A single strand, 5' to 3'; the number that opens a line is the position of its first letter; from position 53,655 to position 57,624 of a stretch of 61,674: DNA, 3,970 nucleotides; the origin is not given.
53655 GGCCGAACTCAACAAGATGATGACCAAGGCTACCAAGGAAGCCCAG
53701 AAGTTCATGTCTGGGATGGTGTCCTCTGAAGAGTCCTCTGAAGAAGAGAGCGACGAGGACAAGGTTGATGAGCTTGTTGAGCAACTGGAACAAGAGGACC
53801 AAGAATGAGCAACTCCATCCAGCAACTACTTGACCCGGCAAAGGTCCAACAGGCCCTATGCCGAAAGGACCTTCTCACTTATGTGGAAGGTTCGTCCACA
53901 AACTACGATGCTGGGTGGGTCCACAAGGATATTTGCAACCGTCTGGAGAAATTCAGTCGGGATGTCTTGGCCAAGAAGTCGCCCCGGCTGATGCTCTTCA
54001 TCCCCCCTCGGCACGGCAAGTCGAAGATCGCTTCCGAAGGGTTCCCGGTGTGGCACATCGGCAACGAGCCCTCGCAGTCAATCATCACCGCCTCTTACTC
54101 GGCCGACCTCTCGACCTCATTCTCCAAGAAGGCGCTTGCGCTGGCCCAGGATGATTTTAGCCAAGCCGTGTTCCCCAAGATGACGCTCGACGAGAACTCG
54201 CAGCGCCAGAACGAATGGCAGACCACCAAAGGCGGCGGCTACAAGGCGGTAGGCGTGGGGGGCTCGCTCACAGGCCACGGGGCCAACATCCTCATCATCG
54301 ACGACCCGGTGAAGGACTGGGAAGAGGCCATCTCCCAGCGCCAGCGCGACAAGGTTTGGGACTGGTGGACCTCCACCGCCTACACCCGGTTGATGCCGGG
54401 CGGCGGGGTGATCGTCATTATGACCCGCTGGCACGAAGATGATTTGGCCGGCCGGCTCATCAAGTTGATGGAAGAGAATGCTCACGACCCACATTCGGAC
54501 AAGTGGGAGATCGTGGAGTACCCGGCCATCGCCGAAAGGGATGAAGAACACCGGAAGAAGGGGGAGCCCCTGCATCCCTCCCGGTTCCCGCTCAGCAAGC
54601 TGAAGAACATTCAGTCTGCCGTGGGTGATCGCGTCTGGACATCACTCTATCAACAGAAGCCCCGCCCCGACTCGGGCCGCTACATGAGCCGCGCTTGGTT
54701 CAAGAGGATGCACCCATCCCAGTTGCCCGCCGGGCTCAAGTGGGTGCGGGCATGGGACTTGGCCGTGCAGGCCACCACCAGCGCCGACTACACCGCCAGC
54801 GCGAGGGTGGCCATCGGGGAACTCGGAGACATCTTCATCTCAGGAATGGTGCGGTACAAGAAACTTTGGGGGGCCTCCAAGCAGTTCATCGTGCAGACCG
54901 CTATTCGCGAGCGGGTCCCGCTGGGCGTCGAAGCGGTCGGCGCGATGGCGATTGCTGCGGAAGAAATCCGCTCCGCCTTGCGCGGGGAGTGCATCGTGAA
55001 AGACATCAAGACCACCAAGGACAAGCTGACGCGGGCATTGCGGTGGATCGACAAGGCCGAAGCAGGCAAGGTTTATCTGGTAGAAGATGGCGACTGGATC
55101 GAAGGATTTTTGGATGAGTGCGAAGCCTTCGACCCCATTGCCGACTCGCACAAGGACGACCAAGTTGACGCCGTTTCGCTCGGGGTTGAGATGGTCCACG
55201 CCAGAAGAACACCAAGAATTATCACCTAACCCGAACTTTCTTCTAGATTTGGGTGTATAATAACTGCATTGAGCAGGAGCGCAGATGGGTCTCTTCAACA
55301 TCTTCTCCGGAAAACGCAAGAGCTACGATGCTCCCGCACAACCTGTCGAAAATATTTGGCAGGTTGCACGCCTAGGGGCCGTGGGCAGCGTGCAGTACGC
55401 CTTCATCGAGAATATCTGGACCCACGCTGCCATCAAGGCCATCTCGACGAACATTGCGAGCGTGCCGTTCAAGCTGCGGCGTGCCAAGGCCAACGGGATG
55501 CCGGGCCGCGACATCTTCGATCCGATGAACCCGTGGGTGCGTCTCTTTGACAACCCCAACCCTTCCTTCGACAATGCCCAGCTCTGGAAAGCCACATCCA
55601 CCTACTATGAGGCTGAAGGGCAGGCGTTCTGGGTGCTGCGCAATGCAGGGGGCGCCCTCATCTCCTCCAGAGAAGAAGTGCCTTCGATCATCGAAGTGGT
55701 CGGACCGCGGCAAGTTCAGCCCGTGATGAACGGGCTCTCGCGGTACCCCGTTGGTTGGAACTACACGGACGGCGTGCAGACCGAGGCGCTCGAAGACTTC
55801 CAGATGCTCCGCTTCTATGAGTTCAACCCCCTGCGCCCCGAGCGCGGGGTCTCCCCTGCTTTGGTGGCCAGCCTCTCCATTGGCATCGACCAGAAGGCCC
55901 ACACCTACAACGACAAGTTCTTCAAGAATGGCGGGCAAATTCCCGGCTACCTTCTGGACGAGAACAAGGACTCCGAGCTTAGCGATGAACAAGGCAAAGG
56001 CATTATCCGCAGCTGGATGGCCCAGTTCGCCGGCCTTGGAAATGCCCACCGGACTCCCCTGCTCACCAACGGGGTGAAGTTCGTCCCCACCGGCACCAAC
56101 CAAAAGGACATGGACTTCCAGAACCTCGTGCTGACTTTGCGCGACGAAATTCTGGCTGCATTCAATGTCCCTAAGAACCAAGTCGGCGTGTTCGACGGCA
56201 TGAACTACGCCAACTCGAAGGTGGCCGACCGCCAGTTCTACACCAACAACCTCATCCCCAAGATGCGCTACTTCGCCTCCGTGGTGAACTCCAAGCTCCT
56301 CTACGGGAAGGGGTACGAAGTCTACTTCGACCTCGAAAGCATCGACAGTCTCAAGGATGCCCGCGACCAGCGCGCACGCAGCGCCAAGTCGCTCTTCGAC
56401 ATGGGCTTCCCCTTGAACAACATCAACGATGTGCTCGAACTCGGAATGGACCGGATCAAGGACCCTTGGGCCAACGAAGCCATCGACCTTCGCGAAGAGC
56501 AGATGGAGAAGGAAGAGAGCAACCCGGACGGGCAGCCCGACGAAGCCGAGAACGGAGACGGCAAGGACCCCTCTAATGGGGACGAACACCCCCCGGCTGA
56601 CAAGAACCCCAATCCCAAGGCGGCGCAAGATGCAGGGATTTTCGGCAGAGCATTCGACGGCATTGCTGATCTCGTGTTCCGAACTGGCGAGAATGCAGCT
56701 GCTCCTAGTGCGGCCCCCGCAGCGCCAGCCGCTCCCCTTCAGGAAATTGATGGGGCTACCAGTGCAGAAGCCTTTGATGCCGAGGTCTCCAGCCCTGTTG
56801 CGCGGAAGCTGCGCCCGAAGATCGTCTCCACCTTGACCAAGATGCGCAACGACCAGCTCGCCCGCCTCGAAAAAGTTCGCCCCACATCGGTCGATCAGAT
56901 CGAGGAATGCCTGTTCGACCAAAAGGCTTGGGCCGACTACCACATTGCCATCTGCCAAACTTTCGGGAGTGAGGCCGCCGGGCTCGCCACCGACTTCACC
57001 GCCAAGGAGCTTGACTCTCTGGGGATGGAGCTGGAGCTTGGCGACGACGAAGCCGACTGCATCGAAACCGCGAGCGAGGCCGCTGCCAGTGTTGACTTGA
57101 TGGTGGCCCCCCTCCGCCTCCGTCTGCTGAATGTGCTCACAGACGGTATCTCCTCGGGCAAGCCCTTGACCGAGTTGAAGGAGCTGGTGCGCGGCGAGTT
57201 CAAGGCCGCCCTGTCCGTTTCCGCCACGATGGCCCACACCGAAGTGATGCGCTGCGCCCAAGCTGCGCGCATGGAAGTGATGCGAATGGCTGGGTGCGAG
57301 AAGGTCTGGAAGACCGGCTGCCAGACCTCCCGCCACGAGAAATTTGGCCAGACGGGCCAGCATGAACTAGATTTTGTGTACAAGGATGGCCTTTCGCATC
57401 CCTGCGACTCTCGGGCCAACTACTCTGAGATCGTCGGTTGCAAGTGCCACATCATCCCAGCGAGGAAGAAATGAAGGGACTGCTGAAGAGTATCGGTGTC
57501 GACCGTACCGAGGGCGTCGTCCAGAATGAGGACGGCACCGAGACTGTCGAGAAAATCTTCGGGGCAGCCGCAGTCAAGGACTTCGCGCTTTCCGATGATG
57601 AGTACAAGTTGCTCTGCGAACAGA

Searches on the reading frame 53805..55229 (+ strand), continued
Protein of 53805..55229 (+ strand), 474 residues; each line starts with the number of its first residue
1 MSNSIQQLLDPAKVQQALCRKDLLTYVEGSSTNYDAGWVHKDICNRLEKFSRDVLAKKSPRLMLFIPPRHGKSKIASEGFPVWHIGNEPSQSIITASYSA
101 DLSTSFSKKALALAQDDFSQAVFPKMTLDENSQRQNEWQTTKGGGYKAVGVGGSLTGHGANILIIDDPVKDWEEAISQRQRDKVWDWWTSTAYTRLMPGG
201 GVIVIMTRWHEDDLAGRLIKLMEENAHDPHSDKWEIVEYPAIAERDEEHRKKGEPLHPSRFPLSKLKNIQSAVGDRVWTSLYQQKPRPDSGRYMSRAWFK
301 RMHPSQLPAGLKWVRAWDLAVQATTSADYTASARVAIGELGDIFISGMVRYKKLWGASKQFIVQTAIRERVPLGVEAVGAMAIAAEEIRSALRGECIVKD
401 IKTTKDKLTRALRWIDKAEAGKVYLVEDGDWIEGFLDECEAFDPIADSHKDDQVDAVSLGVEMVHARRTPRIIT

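Call 91: find_related_loci(query=A4, collection=genome_contigs, flank=10000)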
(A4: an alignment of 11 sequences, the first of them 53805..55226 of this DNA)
Query A4 (474 aa) in genome_contigs; peptide patterns used: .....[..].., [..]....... (x = any residue, [..] = any of these).
600 stretches matched a pattern (row limit reached: there are more); 592 encode a relative of the query (tblastn E <= 1e-3); the best 80 are kept; 80 distinct loci.
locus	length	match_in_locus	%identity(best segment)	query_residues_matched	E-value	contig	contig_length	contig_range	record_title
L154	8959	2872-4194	41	14-463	1e-104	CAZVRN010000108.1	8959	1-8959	MAG TPA_asm: uncultured Thermodesulfobacteriota bacterium isolate binchicken_co19_575 genome assembly, contig: NODE_1352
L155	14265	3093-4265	46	61-464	2e-98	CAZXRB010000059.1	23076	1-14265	MAG TPA_asm: uncultured Nitrospira sp. isolate SRP290908_co1_153 genome assembly, contig: NODE_2788_length_23076_cov_7.5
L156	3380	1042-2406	38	13-461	9e-92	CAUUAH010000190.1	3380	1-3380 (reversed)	MAG TPA_asm: uncultured Campylobacter sp. isolate SRR17738108_bin.1_MetaWRAP_v1.3_MAG genome assembly, contig: ERZ142115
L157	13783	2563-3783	43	61-464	6e-90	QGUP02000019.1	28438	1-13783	MAG: Bacillota bacterium isolate ZC4RG38 NODE_1206_length_28438_cov_11.880280, whole genome shotgun sequence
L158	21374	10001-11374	38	13-461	1e-89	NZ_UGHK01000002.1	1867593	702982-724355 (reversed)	Avibacterium paragallinarum strain NCTC11296, whole genome shotgun sequence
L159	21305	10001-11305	37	10-458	2e-89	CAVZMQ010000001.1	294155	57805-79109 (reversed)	MAG: Candidatus Acidoferrales bacterium isolate MFD02248.bin.1.139 genome assembly, contig: contig_16185, whole genome s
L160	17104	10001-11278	39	22-464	2e-89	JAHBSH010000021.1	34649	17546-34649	MAG: Acidobacteria bacterium isolate ACE_ACI3 ACI3_21, whole genome shotgun sequence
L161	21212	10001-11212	42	59-474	1e-88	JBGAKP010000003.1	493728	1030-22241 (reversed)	MAG: Pyrinomonadaceae bacterium isolate MAG_AAO_H10.9 AAOH10-9_opera_contig_55, whole genome shotgun sequence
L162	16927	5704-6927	41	52-467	8e-88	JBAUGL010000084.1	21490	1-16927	MAG: Pyrinomonadaceae bacterium isolate MFD04987_ilm_asm_bin8 k127_13891, whole genome shotgun sequence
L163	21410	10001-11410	38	1-461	4e-87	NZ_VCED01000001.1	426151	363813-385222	Haemophilus seminalis strain SZY H1 Scaffold1, whole genome shotgun sequence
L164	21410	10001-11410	38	1-461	4e-87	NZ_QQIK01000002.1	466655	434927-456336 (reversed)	Haemophilus influenzae strain M10489 M10489_HUY4654A98_cleaned_ctg_3097, whole genome shotgun sequence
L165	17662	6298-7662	38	13-461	1e-85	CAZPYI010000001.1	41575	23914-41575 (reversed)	MAG TPA_asm: uncultured Streptococcus sp. isolate SRP216815_co1_222 genome assembly, contig: NODE_985_length_41575_cov_5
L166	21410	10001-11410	37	1-461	2e-84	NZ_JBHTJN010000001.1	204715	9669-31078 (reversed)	Seminibacterium arietis strain CCUG 61707 GCM70027496_7, whole genome shotgun sequence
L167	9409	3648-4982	37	47-467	8e-84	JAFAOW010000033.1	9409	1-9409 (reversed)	MAG: Acidobacteriota bacterium isolate CP_BM_ER_22 BM_ER_k147_1257278, whole genome shotgun sequence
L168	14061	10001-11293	42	53-467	7e-84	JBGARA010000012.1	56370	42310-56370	MAG: Pyrinomonadaceae bacterium isolate MAG_AAO_H125.33 AAOH125-33_opera_contig_1595, whole genome shotgun sequence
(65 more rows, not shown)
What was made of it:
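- On Chi-site cluster: Host unknown (call 91).
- Host and Rho status are unknown (call 91).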

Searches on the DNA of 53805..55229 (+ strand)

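Call 94: search_rna_families(sources=[L055, L056, L059, L062, L064, L065, L069, L070], threshold=gathering)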
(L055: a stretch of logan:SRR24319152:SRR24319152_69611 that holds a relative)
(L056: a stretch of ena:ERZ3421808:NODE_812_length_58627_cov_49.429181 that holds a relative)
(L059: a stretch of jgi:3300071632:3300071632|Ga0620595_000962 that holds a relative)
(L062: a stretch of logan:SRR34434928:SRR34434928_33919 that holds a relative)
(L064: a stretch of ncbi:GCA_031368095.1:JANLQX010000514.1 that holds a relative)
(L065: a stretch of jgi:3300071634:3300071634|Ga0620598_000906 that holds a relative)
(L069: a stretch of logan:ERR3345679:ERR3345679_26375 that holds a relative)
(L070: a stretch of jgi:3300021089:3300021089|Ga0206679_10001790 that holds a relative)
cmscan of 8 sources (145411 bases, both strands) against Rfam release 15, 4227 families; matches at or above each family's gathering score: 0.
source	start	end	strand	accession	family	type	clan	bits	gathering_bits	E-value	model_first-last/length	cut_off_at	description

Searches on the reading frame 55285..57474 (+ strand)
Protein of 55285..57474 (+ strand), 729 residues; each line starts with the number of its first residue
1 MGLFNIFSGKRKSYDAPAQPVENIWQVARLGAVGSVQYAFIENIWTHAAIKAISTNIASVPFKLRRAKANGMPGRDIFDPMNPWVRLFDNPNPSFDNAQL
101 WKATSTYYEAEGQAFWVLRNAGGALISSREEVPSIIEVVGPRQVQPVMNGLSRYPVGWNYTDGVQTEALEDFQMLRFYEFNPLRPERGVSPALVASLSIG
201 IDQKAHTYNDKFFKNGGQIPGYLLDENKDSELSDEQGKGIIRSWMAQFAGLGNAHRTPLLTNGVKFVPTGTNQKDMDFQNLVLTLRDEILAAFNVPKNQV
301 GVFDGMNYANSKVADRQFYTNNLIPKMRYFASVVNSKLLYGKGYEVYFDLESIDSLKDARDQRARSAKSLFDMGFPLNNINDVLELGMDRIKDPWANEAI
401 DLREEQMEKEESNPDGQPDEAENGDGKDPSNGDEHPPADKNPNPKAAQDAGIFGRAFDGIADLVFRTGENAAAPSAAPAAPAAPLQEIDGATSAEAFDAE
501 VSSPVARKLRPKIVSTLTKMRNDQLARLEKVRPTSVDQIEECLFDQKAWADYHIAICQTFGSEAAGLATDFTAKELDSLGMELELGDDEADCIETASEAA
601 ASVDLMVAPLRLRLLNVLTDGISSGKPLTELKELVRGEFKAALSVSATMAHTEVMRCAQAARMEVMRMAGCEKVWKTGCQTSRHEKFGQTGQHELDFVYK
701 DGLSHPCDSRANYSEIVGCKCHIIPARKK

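Call 7: search_protein_families(library=phrogs, proteins=[window:55285-57474:+])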
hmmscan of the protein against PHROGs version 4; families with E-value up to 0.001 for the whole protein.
window:55285-57474:+ (729 aa): 8 families
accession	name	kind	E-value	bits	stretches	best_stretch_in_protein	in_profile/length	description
phrog_2662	-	head and packaging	1.2e-65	223.5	1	42-726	66-708/717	portal protein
phrog_12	-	head and packaging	7.3e-55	188.2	1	1-542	48-532/646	portal protein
phrog_5929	-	head and packaging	1.1e-15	58.6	1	206-421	5-216/228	portal protein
phrog_2271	-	head and packaging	1.1e-07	31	1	183-349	185-347/859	portal protein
phrog_3517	-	head and packaging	1e-06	29.3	1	529-726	112-328/371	head morphogenesis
phrog_68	-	head and packaging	3.5e-05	23.6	1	197-336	183-326/344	portal protein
phrog_2468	-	head and packaging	6.2e-05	23.6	1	599-728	137-274/303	head morphogenesis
phrog_21454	-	unknown function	0.00031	21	1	232-336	8-111/320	-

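Call 8: search_dna_similar(query=window:55285-57474:+, collection=phages, mode=protein, max_rows=20)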
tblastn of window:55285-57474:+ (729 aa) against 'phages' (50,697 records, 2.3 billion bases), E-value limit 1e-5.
Records with a match: 495; places in all: 496; records where one place covers at least 80% of the query: 0.
Best place of each record, by identity: <60% 495.
By first word of the organism name: Streptococcus 84; Mycobacterium 55; Gordonia 51; Arthrobacter 48; Stx1a-converting 34; Microbacterium 29; Stx2c-converting 17; Bacillus 16; Burkholderia 14; Stx2-converting 11; and 43 more.
By host as written in the record: - 84; Mycobacterium smegmatis mc2 155 44; Gordonia terrae 3612 42; Arthrobacter globiformis B-2979 20; Microbacterium foliorum NRRL B-24224 SEA 13; Microbacterium foliorum NRRL B-24224 13; Streptococcus suis 11; Arthrobacter globiformis NRRL B-2979 SEA 11; and 179 more.
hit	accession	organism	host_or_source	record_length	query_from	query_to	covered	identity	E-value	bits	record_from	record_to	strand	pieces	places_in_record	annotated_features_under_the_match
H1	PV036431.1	Oscillospiraceae phage NatCom_21982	Oscillospiraceae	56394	3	402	55%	23.1%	4e-11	73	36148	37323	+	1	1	portal protein | phosphoadenosine phosphosulfate reductase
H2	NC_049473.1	Arthrobacter phage Kuleana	Arthrobacter globiformis B-2979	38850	4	364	50%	24.9%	2e-17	94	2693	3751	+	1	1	5: portal protein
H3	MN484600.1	Arthrobacter phage Kuleana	Arthrobacter globiformis B-2979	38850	4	364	50%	24.9%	2e-17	94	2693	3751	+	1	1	5: portal protein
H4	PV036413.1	Acutalibacteraceae phage NatCom_991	Acutalibacteraceae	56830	6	391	53%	22.9%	4e-12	76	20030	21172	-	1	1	portal protein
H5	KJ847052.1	Idiomarinaceae phage 1N2-2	Idiomarinaceae bacterium N2-2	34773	57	391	46%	25.8%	2e-20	103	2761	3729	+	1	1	putative portal protein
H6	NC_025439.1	Idiomarinaceae phage 1N2-2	Idiomarinaceae bacterium N2-2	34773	57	391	46%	25.8%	2e-20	103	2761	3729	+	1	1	portal protein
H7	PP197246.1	Terrisporobacter phage TPDSL_ph1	Terrisporobacter petrolearius DSL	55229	3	356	49%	24.3%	2e-8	64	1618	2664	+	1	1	portal protein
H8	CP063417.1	Parageobacillus phage JGon-2020a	Parageobacillus thermoglucosidasius 23.6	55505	24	367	47%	24.9%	8e-16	88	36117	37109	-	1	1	record has no annotation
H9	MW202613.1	Caudoviricetes sp.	Manatee Spring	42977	12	370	49%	23.8%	4e-13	79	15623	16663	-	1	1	portal protein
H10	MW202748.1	Caudoviricetes sp.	Manatee Spring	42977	12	370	49%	23.8%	4e-13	79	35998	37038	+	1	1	portal protein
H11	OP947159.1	Desulfofustis phage LS06-2018-MD02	-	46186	43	416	51%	22.6%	1e-12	78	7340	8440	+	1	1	portal protein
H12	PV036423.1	phage NatCom_17901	human feces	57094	46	391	47%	24.4%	1e-9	68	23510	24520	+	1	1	portal protein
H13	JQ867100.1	Marinomonas phage P12026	Marinomonas sp. IMCC12026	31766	35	387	48%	23.7%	7e-15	85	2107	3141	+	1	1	phage portal protein, HK97 family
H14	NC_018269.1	Marinomonas phage P12026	Marinomonas sp. IMCC12026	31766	35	387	48%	23.7%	7e-15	85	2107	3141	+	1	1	portal protein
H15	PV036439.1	Ruminococcus phage NatCom_28274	Ruminococcus sp.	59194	1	356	49%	23.4%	1e-10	72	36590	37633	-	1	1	hypothetical protein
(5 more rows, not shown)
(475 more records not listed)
